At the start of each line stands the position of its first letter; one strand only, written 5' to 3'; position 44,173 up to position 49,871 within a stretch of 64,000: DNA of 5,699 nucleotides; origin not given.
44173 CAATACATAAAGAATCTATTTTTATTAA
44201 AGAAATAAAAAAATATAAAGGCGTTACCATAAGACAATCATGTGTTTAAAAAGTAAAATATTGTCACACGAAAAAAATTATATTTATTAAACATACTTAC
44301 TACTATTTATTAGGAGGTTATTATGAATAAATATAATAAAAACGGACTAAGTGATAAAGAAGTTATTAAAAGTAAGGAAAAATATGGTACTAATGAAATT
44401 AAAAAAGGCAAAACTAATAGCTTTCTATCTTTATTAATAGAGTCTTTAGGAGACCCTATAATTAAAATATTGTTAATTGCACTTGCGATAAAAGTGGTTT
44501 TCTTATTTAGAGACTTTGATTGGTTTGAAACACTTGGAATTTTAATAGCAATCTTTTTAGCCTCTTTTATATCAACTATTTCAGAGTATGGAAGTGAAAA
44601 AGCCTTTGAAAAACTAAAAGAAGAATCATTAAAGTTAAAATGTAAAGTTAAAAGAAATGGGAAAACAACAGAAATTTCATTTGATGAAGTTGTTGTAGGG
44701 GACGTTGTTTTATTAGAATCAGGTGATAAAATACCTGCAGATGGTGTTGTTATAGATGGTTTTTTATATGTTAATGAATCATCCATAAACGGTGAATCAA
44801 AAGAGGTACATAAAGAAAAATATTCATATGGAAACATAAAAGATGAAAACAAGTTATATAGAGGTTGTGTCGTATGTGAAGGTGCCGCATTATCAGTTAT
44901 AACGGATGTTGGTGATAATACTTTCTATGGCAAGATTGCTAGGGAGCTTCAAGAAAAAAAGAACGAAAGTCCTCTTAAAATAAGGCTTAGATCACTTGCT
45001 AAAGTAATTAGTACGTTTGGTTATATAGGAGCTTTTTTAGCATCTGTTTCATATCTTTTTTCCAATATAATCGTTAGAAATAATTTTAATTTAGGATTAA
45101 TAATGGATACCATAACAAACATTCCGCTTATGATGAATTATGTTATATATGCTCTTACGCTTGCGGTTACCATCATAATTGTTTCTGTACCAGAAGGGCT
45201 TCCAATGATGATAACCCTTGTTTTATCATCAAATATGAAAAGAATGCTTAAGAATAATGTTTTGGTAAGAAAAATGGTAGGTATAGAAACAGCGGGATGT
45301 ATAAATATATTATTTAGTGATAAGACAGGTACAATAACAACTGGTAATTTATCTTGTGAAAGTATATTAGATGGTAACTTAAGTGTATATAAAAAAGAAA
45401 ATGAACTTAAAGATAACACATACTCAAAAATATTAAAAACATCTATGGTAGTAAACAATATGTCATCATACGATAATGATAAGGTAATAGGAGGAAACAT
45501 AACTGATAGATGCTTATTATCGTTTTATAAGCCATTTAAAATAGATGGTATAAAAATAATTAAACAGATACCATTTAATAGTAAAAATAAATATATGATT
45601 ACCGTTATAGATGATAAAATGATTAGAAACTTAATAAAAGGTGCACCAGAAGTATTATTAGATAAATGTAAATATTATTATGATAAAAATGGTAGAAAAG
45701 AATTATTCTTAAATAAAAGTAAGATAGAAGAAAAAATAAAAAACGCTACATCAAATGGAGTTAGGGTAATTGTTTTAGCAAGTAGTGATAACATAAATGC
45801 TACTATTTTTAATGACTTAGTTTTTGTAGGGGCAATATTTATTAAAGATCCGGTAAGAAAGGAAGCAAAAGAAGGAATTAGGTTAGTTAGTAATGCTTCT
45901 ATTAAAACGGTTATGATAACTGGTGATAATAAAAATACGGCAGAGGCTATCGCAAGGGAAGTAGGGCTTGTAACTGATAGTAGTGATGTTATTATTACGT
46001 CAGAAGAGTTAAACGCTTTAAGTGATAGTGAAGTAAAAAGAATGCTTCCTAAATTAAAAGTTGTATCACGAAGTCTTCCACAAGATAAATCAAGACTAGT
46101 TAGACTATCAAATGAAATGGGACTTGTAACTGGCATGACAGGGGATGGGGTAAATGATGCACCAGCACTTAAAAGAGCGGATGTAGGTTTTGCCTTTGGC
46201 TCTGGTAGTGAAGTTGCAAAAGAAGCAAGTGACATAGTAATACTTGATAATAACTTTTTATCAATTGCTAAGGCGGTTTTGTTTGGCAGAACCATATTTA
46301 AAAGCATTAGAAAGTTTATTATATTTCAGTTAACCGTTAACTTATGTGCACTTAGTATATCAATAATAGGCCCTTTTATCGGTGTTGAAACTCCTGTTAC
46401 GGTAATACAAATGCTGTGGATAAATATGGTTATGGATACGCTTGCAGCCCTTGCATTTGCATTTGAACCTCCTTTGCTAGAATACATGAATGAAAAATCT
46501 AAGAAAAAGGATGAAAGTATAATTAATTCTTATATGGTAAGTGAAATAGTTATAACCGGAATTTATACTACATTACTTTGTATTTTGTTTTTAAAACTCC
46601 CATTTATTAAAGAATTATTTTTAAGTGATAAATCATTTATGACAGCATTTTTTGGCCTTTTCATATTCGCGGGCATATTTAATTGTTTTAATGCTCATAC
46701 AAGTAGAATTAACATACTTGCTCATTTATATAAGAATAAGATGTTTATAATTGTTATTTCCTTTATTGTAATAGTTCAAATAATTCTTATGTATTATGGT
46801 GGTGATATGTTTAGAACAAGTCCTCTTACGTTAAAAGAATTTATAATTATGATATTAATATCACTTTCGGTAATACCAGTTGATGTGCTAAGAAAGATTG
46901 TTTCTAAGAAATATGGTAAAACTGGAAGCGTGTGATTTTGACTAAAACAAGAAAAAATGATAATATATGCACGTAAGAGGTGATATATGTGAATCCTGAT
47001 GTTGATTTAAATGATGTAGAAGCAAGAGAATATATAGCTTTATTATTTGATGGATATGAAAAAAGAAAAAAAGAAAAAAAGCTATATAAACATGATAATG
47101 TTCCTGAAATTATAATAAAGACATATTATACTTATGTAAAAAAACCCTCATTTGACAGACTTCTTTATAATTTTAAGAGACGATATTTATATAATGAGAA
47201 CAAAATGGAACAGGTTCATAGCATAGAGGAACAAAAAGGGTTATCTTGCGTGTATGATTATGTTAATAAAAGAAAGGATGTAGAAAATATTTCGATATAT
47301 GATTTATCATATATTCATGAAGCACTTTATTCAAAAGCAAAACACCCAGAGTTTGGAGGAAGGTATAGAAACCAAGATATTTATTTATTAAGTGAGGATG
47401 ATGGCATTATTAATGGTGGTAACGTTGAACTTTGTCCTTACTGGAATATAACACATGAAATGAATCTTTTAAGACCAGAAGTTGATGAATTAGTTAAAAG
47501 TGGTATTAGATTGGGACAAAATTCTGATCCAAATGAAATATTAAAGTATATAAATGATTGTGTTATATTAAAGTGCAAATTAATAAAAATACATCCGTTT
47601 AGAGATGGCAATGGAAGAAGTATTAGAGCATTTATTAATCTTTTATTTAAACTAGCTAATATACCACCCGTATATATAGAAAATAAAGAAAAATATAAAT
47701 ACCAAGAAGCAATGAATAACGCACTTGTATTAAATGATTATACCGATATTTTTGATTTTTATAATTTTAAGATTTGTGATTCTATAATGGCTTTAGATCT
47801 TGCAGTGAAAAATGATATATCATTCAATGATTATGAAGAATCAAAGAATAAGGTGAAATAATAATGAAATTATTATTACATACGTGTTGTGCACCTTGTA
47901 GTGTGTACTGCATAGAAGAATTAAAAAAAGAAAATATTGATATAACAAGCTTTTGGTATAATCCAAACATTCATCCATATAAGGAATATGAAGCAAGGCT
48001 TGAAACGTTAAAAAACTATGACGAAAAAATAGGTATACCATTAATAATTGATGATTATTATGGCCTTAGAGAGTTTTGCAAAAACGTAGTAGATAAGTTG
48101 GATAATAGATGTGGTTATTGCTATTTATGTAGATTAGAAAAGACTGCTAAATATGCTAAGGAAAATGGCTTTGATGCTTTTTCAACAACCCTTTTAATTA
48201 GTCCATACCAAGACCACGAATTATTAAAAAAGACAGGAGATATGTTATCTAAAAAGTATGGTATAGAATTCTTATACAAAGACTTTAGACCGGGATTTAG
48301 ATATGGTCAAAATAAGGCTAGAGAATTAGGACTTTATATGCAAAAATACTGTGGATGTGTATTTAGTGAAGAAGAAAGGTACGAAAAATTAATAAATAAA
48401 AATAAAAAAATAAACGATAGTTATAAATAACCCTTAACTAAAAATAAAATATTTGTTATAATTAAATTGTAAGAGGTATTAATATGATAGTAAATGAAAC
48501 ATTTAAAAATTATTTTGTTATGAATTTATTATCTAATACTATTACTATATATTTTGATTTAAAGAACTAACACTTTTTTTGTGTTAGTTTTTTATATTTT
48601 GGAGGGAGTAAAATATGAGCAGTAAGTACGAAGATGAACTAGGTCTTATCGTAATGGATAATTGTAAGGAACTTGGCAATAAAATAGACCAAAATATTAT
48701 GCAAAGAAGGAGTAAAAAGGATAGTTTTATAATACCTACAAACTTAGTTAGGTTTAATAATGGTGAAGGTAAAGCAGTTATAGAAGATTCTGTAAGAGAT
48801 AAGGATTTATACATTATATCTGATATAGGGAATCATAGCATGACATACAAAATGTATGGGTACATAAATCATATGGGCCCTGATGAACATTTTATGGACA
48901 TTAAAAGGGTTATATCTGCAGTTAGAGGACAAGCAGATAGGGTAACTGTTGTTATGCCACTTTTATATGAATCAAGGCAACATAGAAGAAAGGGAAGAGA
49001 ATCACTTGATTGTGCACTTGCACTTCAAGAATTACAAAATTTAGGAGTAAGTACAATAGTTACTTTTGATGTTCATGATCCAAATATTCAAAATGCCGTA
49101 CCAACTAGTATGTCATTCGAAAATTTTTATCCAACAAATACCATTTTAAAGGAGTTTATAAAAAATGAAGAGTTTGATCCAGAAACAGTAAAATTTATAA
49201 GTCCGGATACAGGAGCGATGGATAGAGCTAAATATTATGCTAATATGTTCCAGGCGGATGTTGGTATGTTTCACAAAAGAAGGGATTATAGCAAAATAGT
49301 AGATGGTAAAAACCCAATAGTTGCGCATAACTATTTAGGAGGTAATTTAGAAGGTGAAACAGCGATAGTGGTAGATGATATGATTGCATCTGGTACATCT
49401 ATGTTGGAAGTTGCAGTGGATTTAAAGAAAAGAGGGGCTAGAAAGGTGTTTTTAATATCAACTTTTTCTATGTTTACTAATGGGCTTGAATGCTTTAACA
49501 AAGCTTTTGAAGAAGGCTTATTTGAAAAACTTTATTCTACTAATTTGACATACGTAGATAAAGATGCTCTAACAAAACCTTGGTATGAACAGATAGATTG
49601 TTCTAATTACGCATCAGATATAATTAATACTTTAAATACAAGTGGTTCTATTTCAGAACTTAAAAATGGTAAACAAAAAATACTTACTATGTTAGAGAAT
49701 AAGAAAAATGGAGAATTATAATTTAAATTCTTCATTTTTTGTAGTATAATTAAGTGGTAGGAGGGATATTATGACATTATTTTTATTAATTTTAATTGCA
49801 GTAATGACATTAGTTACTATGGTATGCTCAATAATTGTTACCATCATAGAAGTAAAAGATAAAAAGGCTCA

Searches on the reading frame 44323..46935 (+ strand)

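Call 54: search_protein_families(library=ncbifam, proteins=[window:44323-46935:+], max_evalue=0.00001)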
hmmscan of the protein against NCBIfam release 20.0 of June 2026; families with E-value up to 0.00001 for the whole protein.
window:44323-46935:+ (870 aa): 19 families
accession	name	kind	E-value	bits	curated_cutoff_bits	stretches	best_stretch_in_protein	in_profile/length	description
TIGR01517.1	ATPase-IIB_Ca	equivalog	4.6e-186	620.7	507.05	1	5-860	52-879/882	calcium-translocating P-type ATPase, PMCA-type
TIGR01522.1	ATPase-IIA2_Ca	equivalog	1.7e-133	446.3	798.3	1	5-863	20-852/854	calcium-transporting P-type ATPase, PMR1-type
TIGR01116.1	ATPase-IIA1_Ca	equivalog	9.9e-117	391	703.4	2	416-861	379-798/799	calcium-translocating P-type ATPase, SERCA-type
TIGR01647.1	ATPase-IIIA_H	equivalog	4.3e-90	302.9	615.5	1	8-715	1-647/755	plasma-membrane proton-efflux P-type ATPase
TIGR01523.1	ATPase-IID_K-Na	equivalog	4e-80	269.7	645.05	2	365-755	428-852/997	potassium/sodium efflux P-type ATPase, fungal-type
TIGR01494.1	ATPase_P-type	subfamily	7.7e-80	268.6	62.3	4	577-688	362-468/478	HAD-IC family P-type ATPase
TIGR01524.1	ATPase-IIIB_Mg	equivalog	1.8e-76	257.7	610.75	1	5-866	30-866/867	magnesium-translocating P-type ATPase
TIGR01525.1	ATPase-IB_hvy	subfamily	5e-76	256.7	346.25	2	50-551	3-428/560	heavy metal translocating P-type ATPase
TIGR01106.1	ATPase-IIC_X-K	subfamily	3.7e-66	223.7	946.1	3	556-740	637-825/997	Na,H/K antiporter P-type ATPase subunit alpha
NF011702.0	PRK15122.1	subfamily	4.5e-66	223.4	975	1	5-746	46-785/907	magnesium-translocating P-type ATPase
TIGR01657.1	P-ATPase-V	hypoth_equivalog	1e-62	212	618.25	4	3-169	134-295/1055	ATP13A2 family polyamine export P-type ATPase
TIGR01511.1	ATPase-IB1_Cu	subfamily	7.4e-56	190.1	397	4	578-681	408-508/542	copper-translocating P-type ATPase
TIGR01512.1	ATPase-IB2_Cd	subfamily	5.9e-54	183.6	313.5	4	580-683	367-467/494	cadmium family heavy metal-translocating P-type ATPase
NF007952.0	PRK10671.1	equivalog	4.1e-39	134.4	1316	3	82-343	305-537/838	copper-exporting P-type ATPase CopA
TIGR01497.1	kdpB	equivalog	5.6e-39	133.8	527.9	4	581-682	489-589/675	potassium-transporting ATPase subunit KdpB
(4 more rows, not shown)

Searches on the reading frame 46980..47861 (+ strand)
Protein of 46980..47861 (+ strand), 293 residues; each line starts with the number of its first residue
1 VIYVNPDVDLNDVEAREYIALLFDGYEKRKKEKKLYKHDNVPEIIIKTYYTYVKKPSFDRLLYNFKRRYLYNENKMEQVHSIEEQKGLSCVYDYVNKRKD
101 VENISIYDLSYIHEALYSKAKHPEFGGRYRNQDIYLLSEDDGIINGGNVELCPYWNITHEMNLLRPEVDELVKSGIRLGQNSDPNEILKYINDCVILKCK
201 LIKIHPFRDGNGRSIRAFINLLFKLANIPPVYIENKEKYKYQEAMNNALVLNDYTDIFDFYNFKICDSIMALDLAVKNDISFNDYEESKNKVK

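Call 54: search_protein_families(library=ncbifam, proteins=[window:46980-47861:+], max_evalue=0.00001)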
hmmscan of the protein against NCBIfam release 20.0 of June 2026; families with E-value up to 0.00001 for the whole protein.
window:46980-47861:+ (293 aa): 1 family
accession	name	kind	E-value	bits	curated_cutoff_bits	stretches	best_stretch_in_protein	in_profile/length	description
NF046029.1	ProtAdlyltaseNmFic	equivalog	3.3e-06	27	230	0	204-250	96-142/177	protein adenylyltransferase Fic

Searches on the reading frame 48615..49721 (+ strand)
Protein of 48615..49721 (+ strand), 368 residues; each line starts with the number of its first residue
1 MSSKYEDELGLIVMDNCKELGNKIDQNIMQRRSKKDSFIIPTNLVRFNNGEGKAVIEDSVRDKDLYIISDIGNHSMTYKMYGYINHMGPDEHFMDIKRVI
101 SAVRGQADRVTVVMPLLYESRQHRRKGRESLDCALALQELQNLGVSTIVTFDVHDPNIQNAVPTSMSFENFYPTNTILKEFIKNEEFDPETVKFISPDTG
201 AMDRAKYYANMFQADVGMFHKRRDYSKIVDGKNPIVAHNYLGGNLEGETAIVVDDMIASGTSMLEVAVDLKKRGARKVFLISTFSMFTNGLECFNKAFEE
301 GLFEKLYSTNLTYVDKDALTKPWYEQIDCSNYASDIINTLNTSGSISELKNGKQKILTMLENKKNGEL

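Call 54: search_protein_families(library=ncbifam, proteins=[window:48615-49721:+], max_evalue=0.00001)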
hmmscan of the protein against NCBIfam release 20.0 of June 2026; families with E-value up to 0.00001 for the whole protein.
window:48615-49721:+ (368 aa): 12 families
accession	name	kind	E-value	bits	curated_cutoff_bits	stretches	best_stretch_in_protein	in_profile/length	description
NF005299.0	PRK06827.1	subfamily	1.3e-145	485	327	1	5-364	5-382/383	phosphoribosylpyrophosphate synthetase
TIGR01251.1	ribP_PPkin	subfamily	3.2e-52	177.4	113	1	31-349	16-307/309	ribose-phosphate diphosphokinase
NF002320.0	PRK01259.1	subfamily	8.6e-34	117.3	297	1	8-349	6-313/316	ribose-phosphate diphosphokinase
NF002844.0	PRK03092.1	equivalog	2e-27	96.3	438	1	38-350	34-322/326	ribose-phosphate diphosphokinase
NF002618.0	PRK02269.1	equivalog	5e-27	95.3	460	1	9-349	6-315/321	ribose-phosphate diphosphokinase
NF002758.0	PRK02812.1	equivalog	1.7e-25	89.9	518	1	45-318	51-298/330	ribose-phosphate pyrophosphokinase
NF001815.0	PRK00553.1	equivalog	7e-25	87.8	484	1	27-351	24-322/332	ribose-phosphate pyrophosphokinase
NF002095.0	PRK00934.1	equivalog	5.9e-24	84.7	296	1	39-310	24-265/287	ribose-phosphate diphosphokinase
NF002686.0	PRK02458.1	equivalog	2.3e-21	76.6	506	1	13-291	14-262/323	ribose-phosphate diphosphokinase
NF003428.0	PRK04923.1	equivalog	1.2e-19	70.6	536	1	44-288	35-258/319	ribose-phosphate diphosphokinase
NF005537.0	PRK07199.1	subfamily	3.8e-10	39.3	322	1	88-290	60-254/301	ribose-phosphate diphosphokinase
NF002620.0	PRK02277.1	subfamily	6.8e-07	29.1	115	1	179-280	77-174/201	orotate phosphoribosyltransferase-like protein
